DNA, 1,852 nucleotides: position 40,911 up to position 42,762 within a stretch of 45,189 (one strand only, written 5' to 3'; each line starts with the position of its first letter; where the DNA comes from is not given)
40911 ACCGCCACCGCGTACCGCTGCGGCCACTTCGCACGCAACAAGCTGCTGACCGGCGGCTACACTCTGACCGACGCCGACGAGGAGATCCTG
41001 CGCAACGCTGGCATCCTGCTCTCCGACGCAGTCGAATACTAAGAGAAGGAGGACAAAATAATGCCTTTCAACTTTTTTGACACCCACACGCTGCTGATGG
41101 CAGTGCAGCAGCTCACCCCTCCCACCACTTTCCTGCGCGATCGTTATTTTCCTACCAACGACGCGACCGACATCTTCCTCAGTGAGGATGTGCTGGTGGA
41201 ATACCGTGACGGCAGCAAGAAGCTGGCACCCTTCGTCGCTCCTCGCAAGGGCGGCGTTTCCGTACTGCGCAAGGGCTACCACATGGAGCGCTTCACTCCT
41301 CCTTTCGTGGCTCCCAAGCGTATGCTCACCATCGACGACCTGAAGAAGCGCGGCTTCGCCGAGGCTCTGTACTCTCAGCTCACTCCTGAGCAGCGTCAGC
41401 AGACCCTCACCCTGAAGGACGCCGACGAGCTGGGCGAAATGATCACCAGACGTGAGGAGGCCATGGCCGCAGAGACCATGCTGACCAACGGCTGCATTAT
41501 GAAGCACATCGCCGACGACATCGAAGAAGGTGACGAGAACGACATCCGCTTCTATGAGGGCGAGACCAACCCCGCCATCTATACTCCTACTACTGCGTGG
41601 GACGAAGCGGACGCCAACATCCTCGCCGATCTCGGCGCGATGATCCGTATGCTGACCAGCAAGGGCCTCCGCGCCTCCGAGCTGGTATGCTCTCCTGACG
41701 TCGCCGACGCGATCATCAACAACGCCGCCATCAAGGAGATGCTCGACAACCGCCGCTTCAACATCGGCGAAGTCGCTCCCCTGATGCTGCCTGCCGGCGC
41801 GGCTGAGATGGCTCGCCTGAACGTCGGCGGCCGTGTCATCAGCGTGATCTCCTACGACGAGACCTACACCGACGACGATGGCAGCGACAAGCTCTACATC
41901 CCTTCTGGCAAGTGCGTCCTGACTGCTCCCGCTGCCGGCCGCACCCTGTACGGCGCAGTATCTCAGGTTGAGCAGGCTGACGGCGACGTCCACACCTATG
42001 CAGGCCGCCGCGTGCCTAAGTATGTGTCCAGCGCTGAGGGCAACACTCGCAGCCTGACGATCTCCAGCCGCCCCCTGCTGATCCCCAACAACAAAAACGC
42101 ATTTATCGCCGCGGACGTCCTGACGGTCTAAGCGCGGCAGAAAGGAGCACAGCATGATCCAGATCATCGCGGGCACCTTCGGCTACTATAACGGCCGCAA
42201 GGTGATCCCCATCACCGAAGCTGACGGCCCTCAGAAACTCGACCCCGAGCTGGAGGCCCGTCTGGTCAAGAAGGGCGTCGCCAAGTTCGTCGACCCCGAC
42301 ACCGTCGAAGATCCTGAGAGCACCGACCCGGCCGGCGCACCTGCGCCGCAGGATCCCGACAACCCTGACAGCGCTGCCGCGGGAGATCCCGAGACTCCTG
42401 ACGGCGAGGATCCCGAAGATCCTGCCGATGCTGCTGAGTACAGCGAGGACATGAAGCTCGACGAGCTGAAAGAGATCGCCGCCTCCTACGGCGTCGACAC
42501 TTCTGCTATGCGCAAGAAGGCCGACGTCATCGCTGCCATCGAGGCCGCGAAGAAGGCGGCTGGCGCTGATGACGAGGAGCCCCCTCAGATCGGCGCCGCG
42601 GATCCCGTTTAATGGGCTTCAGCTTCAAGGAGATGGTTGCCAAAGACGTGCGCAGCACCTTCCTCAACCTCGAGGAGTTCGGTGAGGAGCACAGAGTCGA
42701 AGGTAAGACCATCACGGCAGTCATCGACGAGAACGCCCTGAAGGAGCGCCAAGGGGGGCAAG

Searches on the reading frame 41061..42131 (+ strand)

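Call 31: search_protein_families(library=pfam, proteins=[window:41061-42131:+], max_evalue=0.001)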
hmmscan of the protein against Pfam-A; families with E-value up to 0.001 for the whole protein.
window:41061-42131:+ (356 aa): 1 family
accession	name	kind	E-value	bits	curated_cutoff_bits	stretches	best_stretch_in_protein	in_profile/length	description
PF03864.22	Phage_cap_E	-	5.5e-48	164.1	22.9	1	8-353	2-329/329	Phage major capsid protein E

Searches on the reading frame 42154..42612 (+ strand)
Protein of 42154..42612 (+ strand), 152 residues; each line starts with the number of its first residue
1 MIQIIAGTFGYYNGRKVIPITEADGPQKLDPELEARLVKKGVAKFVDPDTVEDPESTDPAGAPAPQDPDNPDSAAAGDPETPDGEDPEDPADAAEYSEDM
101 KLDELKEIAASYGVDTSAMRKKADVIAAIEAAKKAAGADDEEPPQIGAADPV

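Call 31: search_protein_families(library=pfam, proteins=[window:42154-42612:+], max_evalue=0.001)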
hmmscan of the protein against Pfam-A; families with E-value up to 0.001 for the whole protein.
window:42154-42612:+ (152 aa): 1 family
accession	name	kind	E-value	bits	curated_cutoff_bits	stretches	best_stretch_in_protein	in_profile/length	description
PF07498.18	Rho_N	-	2.3e-05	24.7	24.9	1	98-134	3-39/43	Rho termination factor, N-terminal domain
